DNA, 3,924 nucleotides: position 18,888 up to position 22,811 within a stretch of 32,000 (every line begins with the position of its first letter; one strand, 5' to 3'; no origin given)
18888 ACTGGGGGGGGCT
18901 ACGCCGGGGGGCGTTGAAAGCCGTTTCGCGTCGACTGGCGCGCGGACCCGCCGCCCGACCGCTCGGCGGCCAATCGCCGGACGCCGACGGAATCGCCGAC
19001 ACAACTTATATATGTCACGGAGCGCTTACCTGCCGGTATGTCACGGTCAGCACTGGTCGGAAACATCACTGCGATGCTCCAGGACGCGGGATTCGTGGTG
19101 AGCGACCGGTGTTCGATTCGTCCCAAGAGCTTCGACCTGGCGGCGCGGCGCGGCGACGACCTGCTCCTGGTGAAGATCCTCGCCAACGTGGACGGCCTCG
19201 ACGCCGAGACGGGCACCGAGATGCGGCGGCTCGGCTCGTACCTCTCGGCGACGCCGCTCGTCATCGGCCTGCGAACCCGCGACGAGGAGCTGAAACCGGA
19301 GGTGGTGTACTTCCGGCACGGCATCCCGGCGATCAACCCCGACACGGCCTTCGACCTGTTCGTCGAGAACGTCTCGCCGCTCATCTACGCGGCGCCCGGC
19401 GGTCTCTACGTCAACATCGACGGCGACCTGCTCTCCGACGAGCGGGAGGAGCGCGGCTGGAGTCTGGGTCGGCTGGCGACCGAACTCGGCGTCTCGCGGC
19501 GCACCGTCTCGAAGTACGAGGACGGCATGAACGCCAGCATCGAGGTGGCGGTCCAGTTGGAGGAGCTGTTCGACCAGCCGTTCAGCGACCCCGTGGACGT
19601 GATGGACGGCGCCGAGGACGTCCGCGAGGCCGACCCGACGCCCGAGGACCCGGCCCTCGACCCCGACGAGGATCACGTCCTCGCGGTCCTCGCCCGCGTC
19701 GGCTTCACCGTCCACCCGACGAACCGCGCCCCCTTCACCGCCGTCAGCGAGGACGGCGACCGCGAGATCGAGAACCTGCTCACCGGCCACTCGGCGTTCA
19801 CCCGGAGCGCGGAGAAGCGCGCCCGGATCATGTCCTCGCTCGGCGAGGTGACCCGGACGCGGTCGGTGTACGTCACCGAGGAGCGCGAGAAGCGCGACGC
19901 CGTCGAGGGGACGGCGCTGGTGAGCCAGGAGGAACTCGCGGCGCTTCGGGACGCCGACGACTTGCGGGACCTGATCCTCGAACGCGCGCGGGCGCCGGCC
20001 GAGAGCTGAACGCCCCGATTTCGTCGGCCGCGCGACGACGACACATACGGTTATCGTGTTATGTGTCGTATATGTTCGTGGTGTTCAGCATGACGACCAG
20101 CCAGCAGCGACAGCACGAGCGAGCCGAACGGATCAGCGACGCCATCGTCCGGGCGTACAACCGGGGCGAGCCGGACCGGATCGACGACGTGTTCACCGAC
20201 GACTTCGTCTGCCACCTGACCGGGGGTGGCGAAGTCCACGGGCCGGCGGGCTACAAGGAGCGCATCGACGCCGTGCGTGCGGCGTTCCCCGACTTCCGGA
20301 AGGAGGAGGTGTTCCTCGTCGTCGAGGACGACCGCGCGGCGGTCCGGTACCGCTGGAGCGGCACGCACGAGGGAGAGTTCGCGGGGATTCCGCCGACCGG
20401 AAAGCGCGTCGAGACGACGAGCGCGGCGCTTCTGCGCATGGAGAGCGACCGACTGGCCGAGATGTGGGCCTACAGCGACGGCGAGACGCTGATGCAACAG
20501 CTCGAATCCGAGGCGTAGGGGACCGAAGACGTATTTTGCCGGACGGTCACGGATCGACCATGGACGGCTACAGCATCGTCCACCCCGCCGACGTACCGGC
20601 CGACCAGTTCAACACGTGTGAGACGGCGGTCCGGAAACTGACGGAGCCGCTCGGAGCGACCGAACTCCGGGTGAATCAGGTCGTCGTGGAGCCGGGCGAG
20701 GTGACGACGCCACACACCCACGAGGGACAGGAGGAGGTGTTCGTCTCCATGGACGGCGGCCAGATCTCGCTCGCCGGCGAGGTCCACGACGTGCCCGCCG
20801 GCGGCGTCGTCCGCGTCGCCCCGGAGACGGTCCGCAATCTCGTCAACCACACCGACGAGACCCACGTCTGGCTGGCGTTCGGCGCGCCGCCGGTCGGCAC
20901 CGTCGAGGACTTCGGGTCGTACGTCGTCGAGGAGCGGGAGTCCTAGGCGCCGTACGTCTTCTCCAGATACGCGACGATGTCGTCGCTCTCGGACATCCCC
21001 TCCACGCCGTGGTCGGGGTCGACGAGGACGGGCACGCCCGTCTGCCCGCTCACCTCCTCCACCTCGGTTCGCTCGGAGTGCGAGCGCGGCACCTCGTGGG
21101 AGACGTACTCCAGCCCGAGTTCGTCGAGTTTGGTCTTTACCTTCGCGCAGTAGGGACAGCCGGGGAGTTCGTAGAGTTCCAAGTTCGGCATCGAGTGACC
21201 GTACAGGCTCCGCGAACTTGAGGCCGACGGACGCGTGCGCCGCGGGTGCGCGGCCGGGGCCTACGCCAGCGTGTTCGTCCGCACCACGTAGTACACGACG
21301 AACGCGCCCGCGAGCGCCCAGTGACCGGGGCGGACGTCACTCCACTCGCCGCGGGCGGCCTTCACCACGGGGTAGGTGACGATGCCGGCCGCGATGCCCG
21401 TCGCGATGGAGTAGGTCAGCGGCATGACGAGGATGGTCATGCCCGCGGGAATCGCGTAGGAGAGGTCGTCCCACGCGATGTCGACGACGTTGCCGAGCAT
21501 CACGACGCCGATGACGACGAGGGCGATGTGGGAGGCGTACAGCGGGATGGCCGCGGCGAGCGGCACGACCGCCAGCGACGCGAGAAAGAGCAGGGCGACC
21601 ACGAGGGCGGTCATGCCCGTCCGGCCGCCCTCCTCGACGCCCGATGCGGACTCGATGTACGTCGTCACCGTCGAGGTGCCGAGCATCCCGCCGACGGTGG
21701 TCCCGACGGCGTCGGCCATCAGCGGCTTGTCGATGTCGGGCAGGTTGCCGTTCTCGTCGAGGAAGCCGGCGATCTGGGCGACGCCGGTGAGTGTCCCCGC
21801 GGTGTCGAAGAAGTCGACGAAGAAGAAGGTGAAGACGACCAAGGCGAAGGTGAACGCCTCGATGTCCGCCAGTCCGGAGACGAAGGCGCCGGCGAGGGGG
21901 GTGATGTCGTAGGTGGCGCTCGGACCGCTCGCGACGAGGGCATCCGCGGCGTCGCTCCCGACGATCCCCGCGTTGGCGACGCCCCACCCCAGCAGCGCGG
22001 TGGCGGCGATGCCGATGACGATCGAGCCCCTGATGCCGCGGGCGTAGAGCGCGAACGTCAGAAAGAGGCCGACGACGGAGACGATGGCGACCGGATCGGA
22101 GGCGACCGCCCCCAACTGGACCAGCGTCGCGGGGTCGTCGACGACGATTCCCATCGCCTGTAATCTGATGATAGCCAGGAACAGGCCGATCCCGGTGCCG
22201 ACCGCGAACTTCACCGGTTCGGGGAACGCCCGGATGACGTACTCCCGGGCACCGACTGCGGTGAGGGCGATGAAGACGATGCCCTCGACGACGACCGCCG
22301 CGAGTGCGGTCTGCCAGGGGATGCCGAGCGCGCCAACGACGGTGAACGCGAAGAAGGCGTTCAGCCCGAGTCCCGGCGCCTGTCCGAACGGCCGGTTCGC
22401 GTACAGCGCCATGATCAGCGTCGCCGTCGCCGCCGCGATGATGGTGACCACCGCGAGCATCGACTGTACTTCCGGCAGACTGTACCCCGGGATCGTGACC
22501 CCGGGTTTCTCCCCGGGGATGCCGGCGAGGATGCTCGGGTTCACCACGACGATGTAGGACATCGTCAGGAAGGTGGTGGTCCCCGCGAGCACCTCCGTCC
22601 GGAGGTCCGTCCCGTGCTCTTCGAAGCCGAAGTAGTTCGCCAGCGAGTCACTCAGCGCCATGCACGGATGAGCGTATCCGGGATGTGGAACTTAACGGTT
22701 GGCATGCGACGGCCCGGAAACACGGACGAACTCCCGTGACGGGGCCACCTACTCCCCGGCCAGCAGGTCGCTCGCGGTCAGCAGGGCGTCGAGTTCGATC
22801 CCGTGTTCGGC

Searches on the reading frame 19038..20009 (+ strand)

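Call 51: search_protein_families(library=pfam, proteins=[window:19038-20009:+], max_evalue=0.00001)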
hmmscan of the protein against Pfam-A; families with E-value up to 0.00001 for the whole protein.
window:19038-20009:+ (323 aa): 2 families
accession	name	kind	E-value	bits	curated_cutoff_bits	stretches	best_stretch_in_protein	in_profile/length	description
PF01381.28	HTH_3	-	2.1e-10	40.9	23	1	134-182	3-52/55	Helix-turn-helix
PF13560.12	HTH_31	-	6.1e-07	30.1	27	1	129-171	3-47/64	Helix-turn-helix domain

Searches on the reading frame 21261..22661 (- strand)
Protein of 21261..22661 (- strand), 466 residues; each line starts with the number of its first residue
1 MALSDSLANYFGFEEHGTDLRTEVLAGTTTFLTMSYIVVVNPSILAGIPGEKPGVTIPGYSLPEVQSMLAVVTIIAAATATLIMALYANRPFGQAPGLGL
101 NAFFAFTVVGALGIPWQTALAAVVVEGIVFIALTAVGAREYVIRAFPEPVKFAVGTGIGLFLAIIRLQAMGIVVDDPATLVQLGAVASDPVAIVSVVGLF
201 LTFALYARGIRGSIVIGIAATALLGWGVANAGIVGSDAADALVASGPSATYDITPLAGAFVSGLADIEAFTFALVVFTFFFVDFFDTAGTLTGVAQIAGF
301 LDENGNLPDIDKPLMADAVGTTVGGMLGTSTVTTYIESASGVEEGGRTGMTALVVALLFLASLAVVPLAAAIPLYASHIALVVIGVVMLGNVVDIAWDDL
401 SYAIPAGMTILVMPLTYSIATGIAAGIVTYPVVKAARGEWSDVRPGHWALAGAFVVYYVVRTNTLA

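Call 51: search_protein_families(library=pfam, proteins=[window:21261-22661:-], max_evalue=0.00001)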
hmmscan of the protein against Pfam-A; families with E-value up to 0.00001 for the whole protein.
window:21261-22661:- (466 aa): 1 family
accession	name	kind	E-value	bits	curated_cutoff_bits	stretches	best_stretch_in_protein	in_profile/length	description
PF00860.26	Xan_ur_permease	-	3e-35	122.1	27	1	23-423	3-387/389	Permease family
